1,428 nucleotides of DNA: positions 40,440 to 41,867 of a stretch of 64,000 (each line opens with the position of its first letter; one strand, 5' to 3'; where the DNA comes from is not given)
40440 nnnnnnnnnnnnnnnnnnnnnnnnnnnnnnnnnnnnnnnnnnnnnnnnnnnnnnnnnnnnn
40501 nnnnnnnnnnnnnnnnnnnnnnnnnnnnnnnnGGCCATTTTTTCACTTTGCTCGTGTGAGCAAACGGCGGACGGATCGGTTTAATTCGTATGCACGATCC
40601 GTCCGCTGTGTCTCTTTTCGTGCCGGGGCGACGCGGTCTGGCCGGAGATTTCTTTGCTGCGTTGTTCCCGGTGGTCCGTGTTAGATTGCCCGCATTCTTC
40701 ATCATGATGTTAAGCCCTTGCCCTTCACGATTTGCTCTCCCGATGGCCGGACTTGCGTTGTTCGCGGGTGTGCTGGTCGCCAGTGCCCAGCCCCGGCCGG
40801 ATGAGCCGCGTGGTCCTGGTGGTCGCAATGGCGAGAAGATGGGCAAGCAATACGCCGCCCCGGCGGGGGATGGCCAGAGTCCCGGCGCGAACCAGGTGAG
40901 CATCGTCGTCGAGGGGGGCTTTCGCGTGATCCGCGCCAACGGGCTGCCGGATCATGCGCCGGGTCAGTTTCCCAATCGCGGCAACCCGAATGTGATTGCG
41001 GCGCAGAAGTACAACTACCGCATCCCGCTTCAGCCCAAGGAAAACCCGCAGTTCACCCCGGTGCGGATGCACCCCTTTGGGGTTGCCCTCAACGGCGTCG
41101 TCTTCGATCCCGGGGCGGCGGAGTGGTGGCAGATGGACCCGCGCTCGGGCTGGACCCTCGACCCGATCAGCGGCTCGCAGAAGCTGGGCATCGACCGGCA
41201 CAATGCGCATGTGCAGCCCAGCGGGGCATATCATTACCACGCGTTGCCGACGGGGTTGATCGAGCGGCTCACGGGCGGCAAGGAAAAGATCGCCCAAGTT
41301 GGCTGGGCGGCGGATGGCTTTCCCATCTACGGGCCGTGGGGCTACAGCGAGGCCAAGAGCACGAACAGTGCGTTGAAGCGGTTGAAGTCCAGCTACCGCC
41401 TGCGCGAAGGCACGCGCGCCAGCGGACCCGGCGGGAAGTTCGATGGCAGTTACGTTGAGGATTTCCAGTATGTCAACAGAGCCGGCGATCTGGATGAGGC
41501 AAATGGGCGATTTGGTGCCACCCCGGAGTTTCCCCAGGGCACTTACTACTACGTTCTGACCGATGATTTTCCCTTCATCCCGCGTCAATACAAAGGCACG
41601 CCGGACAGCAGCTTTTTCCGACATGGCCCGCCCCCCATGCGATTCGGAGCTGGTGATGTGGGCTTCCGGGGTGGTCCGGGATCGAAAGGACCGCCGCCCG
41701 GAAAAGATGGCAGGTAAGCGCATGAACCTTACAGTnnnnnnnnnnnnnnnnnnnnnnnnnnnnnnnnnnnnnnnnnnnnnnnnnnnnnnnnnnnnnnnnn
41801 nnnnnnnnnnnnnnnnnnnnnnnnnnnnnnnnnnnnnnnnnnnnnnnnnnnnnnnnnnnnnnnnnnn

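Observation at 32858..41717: Two-component system divergent from a YHYH / MbnP-MbnH-fusion / YHYH cluster: possible periplasmic copper (metal) handling locus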

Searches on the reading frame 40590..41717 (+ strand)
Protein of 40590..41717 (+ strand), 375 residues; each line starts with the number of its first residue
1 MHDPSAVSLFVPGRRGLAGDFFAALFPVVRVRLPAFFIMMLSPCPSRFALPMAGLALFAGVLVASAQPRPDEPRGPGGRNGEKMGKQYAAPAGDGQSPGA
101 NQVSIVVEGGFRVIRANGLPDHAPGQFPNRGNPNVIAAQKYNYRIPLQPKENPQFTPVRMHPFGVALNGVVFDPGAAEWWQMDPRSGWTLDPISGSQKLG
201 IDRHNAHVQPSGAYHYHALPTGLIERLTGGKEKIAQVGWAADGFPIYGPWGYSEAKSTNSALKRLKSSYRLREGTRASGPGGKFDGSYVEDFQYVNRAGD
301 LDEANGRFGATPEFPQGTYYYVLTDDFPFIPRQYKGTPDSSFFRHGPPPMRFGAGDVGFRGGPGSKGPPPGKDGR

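Call 7: search_protein_families(library=pfam, max_evalue=0.01, proteins=[window:40590-41717:+])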
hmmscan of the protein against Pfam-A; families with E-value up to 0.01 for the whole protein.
window:40590-41717:+ (375 aa): 1 family
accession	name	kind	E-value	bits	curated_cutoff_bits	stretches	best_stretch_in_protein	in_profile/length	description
PF14240.11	YHYH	-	1.8e-69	234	25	1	143-336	2-193/193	YHYH protein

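Call 8: search_protein_families(library=ncbifam, max_evalue=0.001, proteins=[window:40590-41717:+])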
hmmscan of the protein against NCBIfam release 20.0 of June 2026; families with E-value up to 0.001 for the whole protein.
window:40590-41717:+ (375 aa): 0 families

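Call 17: search_solved_structures(query=window:40590-41717:+, max_evalue=10, show_alignments=3)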
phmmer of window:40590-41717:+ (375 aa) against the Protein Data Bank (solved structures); distinct sequences matched with E-value up to 10: 0.

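Call 30: find_homologous_proteins(query=window:40704-41717:+, max_evalue=1e-10)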
Query window:40704-41717:+ (337 aa): 4128 proteins with E <= 1e-10 among 8000 candidates; the best 120 are listed.
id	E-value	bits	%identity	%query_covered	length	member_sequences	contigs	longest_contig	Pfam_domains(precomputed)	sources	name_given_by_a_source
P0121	1.8e-217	740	99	96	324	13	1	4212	PF14240.12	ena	-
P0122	2.5e-183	628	82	98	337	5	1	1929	PF14240.12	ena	-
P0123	3.6e-180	617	82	91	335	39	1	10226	PF14240.12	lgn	-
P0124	1.6e-179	615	82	91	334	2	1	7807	PF14240.12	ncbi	ncbi:MAG: YHYH protein [Limisphaerales bacterium]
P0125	1.0e-178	613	81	93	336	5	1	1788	PF14240.12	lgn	-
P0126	1.3e-178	612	83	95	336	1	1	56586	PF14240.12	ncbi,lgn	-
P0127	1.1e-177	609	79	95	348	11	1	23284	PF14240.12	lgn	-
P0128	3.8e-177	607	86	81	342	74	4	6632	PF14240.12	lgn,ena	-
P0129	1.0e-176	606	83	90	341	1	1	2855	PF14240.12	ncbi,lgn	-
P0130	1.1e-175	603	79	92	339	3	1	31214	PF14240.12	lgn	-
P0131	1.9e-175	602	77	95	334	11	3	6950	PF14240.12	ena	-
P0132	3.9e-175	601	83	85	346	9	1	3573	PF14240.12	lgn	-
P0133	1.9e-174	599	81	91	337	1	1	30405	PF14240.12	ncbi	-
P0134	2.3e-174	598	81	91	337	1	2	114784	PF14240.12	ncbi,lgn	-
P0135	6.2e-174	597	83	83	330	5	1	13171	PF14240.12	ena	-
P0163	2.9e-114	401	64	78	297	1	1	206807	PF14240.12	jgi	jgi:YHYH protein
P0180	2.5e-111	391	64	74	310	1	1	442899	PF14240.12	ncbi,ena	-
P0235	6.0e-106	373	61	71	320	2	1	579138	PF14240.12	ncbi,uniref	ncbi:YHYH protein [Prosthecobacter sp.]|uniref:YHYH protein n=1 Tax=Prosthecobacter sp. TaxID=196533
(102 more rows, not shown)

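Call 40: predict_structure(alignment_id=A2)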
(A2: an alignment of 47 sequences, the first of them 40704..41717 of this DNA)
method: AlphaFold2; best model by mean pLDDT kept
length: 337 residues; sequences in the alignment: 47
mean_pLDDT: 76.5   pTM: 0.73
mean pLDDT of the five models: 76.5, 72.1, 71.4, 63.1, 57.5
residues with pLDDT >= 90: 148; 70-90: 73; 50-70: 56; < 50: 60
segments of 3 or more residues with pLDDT < 50: 1-4, 6-8, 28-52, 90-92, 313-337
pLDDT, mean of each block of 10 residues (from residue 1): 43 60 59 40 42 65 95 95 79 69 93 92 88 76 58 55 77 86 93 96 96 97 97 90 83 91 96 96 93 89 79 43 36 41
secondary structure, 60 per line:
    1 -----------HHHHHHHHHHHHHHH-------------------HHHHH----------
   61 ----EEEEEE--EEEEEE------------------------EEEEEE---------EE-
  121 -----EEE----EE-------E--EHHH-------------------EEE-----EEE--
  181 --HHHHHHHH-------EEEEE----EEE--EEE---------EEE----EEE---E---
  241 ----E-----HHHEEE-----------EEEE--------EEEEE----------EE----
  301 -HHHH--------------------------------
elements in order: H12-26 H46-50 E65-70 E73-78 E103-108 E126-128 E168-170 E176-178 H183-190 E198-202 E207-209 E212-214 E224-226 E231-233 E254-256 E268-271 E280-284 H302-305

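Call 43: fold_search(model_id=the predicted structure, library=pdb)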
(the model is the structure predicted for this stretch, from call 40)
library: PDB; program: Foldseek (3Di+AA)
matches with E <= 10: 206; with E <= 0.001: 0
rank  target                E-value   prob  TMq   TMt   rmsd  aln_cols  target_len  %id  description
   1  6cgv_H                4.1e-01  0.01  0.08  0.05  30.4       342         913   10  Revised crystal structure of human adenovirus (released 2018-04-25)
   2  2hvb_B                1.2e+00  0.04  0.07  0.18  16.1        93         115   12  Crystal structure of hypothetical protein PH1083 from Pyrococcus horikoshii OT3 (released 2007-01-28)
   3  1ods_A                1.3e+00  0.03  0.09  0.10  14.3       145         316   19  Cephalosporin C deacetylase from Bacillus subtilis (released 2003-07-10)
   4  3vqm_G                1.3e+00  0.02  0.08  0.16  13.5       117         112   16  Small heat shock protein hsp14.0 of C-terminal deletion variant with C-terminal peptide (released 2012-06-06)
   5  4ylb_A                1.4e+00  0.03  0.08  0.17  15.8       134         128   13  Crystal Structure of A102D mutant of hsp14.1 from Sulfolobus solfatataricus P2 (released 2015-11-04)
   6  2hvb_A                1.6e+00  0.04  0.08  0.19  15.7        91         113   10  Crystal structure of hypothetical protein PH1083 from Pyrococcus horikoshii OT3 (released 2007-01-28)
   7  1lln                  1.7e+00  0.05  0.06  0.07  13.8        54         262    9  1.6A CRYSTAL STRUCTURE OF POKEWEED ANTIVIRAL PROTEIN-III (PAP-III) WITH METHYLATED LYSINES (released 2003-06-17)
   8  6yba_F                1.7e+00  0.01  0.09  0.05  28.7       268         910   10  HAdV-F41 Capsid (released 2021-03-10)
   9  3p1l                  1.8e+00  0.01  0.08  0.08  19.0       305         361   11  Crystal structure of Escherichia coli BamB, a lipoprotein component of the beta-barrel assembly machinery complex, nativ (released 2010-12-22)
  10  3fyt_L                2.0e+00  0.02  0.10  0.10  14.8       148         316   11  Crystal structure of Bacillus pumilus acetyl xylan esterase S181A mutant in complex with beta-D-xylopyranose (released 2010-01-26)
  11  3aab_A                2.1e+00  0.03  0.09  0.20  10.1        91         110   19  Small heat shock protein hsp14.0 with the mutations of I120F and I122F in the form I crystal (released 2010-11-17)
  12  5zul_C                2.3e+00  0.02  0.08  0.20  10.6        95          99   12  Small heat shock protein from Mycobacterium marinum M : Form-3 (released 2019-01-30)
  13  8rkg_B                2.3e+00  0.01  0.08  0.14  15.2       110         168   14  Crystal structure of tetrameric collagenase-cleaved Xenopus ZP2-N2N3 (cleaved xZP2-N2N3) (released 2024-03-13)
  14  1qzn                  2.3e+00  0.01  0.07  0.11  15.6       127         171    8  Crystal Structure Analysis of a type II cohesin domain from the cellulosome of Acetivibrio cellulolyticus (released 2004-09-21)
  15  3fyt_I                2.4e+00  0.02  0.10  0.10  14.8       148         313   11  Crystal structure of Bacillus pumilus acetyl xylan esterase S181A mutant in complex with beta-D-xylopyranose (released 2010-01-26)
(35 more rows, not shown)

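Call 45: list_cluster_members(proteins=[P0001, P0121])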
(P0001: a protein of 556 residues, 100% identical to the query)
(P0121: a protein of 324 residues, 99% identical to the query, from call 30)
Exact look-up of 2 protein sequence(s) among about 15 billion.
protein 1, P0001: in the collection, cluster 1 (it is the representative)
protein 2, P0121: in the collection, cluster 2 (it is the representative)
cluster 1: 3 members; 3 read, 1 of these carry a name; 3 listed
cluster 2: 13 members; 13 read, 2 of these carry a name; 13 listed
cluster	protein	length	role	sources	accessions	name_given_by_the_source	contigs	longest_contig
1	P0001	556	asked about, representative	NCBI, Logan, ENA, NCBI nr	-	-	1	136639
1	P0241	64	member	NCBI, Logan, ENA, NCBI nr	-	-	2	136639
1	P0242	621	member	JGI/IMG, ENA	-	cytochrome c peroxidase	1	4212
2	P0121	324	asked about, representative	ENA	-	-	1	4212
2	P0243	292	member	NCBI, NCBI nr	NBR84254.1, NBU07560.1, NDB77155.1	MAG: YHYH protein [Verrucomicrobia bacterium] | YHYH protein [Verrucomicrobiota bacterium]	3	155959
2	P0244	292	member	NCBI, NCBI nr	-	-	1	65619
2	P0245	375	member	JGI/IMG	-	hypothetical protein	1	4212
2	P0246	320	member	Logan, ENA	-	-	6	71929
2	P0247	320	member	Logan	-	-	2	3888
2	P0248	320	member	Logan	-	-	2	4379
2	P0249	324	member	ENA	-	-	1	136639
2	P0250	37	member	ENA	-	-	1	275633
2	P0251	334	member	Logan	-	-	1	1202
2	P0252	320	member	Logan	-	-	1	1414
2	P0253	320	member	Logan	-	-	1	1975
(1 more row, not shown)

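Call 47: find_encoding_contigs(protein=P0242, flank=5000, max_places=4)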
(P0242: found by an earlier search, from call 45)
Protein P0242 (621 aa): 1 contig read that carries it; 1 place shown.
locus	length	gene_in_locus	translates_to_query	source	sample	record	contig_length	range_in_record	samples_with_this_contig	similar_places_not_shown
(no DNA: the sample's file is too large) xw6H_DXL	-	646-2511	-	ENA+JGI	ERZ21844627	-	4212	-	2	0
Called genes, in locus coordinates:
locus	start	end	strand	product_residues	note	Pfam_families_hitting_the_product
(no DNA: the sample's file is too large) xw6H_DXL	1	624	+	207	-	?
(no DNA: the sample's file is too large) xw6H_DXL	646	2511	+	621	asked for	PF20243:MbnP, PF00034:Cytochrom_C (faint), PF03150:CCP_MauG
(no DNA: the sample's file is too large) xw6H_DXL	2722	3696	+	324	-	PF14240:YHYH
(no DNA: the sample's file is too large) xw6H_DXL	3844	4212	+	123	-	?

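Call 48: find_encoding_contigs(protein=P0235, flank=8000, max_places=1)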
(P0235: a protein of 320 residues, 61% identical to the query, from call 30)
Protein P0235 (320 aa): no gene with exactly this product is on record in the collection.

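Call 49: find_encoding_contigs(protein=P0180, flank=8000, max_places=1)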
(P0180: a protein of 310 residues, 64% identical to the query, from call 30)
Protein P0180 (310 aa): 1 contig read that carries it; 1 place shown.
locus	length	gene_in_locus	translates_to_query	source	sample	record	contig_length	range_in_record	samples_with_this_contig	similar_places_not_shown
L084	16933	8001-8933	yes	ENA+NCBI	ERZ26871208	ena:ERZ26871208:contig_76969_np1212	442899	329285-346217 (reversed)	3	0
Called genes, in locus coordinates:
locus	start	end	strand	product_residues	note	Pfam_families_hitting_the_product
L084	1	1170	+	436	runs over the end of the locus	PF02885:Glycos_trans_3N, PF00591:Glycos_transf_3, PF07831:PYNP_C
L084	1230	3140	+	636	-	-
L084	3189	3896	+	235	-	PF20582:UPF0758_N, PF12826:HHH_2 (weak), PF14520:HHH_5 (faint), PF04002:RadC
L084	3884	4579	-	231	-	-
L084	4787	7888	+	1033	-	PF00989:PAS, PF08447:PAS_3, PF08448:PAS_4, PF13426:PAS_9, PF00989:PAS, PF08448:PAS_4, PF13426:PAS_9, PF00512:HisKA, +7 more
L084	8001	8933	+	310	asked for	PF14240:YHYH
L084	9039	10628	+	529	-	PF00389:2-Hacid_dh, PF02826:2-Hacid_dh_C, PF19304:PGDH_inter, PF01842:ACT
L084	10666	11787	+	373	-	PF13145:Rotamase_2, PF13616:Rotamase_3, PF00639:Rotamase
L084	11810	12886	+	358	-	PF13145:Rotamase_2, PF13616:Rotamase_3, PF00639:Rotamase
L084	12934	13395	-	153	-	PF08899:DUF1844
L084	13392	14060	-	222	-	PF02190:LON_substr_bdg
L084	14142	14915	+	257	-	-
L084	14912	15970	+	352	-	PF04055:Radical_SAM, PF06463:Mob_synth_C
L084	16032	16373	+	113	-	PF09723:Zn_ribbon_8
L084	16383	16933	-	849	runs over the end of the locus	PF01136:Peptidase_U32, PF12392:DUF3656, PF01136:Peptidase_U32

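Call 50: find_encoding_contigs(protein=P0163, flank=8000, max_places=1)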
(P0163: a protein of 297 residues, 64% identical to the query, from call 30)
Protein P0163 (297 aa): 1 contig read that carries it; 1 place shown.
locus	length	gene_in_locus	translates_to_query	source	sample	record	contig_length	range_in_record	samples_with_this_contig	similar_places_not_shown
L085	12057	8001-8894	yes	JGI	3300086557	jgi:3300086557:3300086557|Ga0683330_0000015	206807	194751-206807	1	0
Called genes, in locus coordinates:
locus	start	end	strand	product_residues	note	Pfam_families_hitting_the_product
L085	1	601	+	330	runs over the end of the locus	PF02405:MlaE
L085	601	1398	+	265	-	PF00005:ABC_tran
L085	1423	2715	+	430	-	PF02470:MlaD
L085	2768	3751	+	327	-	PF06745:ATPase, PF23442:DUF7125 (weak)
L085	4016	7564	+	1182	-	PF00072:Response_reg, PF00989:PAS, PF08447:PAS_3, PF08448:PAS_4, PF13426:PAS_9, PF00989:PAS, PF08448:PAS_4, PF13426:PAS_9, +8 more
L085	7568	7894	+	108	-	-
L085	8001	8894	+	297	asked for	PF14240:YHYH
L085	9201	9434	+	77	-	-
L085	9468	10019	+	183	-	PF08974:DUF1877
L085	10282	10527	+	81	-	-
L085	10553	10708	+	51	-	-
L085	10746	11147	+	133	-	-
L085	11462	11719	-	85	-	-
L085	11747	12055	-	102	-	?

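Call 79: find_encoding_contigs(protein=P0241, flank=3000, max_places=4)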
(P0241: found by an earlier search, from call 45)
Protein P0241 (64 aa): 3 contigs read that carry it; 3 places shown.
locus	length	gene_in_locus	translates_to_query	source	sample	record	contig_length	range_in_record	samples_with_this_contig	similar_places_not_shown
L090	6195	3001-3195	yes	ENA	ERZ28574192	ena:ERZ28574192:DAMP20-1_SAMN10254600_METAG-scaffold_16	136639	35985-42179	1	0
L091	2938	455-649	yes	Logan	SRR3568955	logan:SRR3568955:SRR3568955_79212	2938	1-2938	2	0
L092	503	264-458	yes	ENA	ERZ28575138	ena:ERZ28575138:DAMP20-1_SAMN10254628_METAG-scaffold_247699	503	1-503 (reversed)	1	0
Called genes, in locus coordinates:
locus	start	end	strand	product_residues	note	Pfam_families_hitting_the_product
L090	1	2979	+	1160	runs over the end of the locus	PF13464:RodZ_C (faint), PF14240:YHYH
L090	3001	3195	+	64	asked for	-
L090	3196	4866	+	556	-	PF20243:MbnP, PF00034:Cytochrom_C (faint), PF03150:CCP_MauG, PF13442:Cytochrome_CBB3 (faint)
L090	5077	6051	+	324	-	PF14240:YHYH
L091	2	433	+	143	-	?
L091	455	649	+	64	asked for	-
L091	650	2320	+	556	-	PF20243:MbnP, PF00034:Cytochrom_C (faint), PF03150:CCP_MauG, PF13442:Cytochrome_CBB3 (faint)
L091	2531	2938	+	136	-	?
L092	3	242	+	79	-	?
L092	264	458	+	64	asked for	-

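Call 89: search_protein_families(library=phrogs, max_evalue=0.001, proteins=[window:40704-41717:+])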
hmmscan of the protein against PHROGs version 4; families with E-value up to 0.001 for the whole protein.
window:40704-41717:+ (337 aa): 6 families
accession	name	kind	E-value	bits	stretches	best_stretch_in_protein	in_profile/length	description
phrog_2576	-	unknown function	3e-30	106.1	2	191-288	165-263/587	-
phrog_2885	-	tail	3.7e-28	97.5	1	199-284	1230-1316/4179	baseplate wedge subunit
phrog_4406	-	head and packaging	1.6e-24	85.7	1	199-288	761-855/3231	virion structural protein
phrog_701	-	head and packaging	4.7e-23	80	1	199-288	1427-1529/6136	virion structural protein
phrog_25852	-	head and packaging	3.2e-21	76.6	1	192-287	256-355/532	virion structural protein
phrog_708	-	tail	1e-17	64.1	2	247-293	690-736/1383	baseplate wedge subunit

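Call 90: fold_search(model_id=the predicted structure, library=viral)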
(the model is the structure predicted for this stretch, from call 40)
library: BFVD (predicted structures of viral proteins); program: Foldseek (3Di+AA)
matches with E <= 10: 367; with E <= 0.001: 12
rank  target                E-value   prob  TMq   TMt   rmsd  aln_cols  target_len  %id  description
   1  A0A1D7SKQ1            4.6e-20  1.00  0.59  0.36   4.4       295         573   24  YHYH domain-containing protein [Cyanophage S-RIM14]
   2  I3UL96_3              7.2e-19  1.00  0.59  0.15   5.6       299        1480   27  (no name in the UniProt tables at hand)
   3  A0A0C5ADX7            5.9e-16  1.00  0.57  0.38   7.4       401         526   20  YHYH domain-containing protein [Cyanophage P-TIM40]
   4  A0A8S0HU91            6.0e-11  1.00  0.38  0.16  30.7       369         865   18  (no name in the UniProt tables at hand)
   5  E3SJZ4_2              2.9e-10  1.00  0.30  0.09  30.4       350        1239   19  Structural protein [Synechococcus phage S-ShM2]
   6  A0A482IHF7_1          1.3e-09  1.00  0.52  0.19  16.1       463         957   16  (no name in the UniProt tables at hand)
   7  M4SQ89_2              3.9e-09  1.00  0.30  0.07   7.3       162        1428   30  (no name in the UniProt tables at hand)
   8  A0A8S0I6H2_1          4.4e-09  1.00  0.25  0.11  30.4       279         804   20  (no name in the UniProt tables at hand)
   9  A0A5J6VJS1            1.4e-08  1.00  0.31  0.20   9.1       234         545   18  YhyH protein [Megaviridae environmental sample]
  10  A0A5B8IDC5            5.2e-08  1.00  0.48  0.18  12.9       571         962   13  YHYH domain-containing protein [Mimiviridae sp. ChoanoV1]
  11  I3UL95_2              1.3e-07  1.00  0.36  0.10  10.1       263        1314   22  (no name in the UniProt tables at hand)
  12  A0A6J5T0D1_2          5.1e-07  1.00  0.34  0.10  10.9       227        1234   18  YHYH domain containing protein [uncultured Caudovirales phage]
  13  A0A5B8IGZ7            2.9e-03  0.82  0.18  0.05  18.6       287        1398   17  YHYH domain-containing protein [Mimiviridae sp. ChoanoV1]
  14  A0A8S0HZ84            1.4e-02  0.95  0.12  0.36  11.6        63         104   43  (no name in the UniProt tables at hand)
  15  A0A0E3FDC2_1          2.3e-02  0.47  0.27  0.13  28.7       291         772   12  YHYH domain-containing protein [Synechococcus phage ACG-2014g]
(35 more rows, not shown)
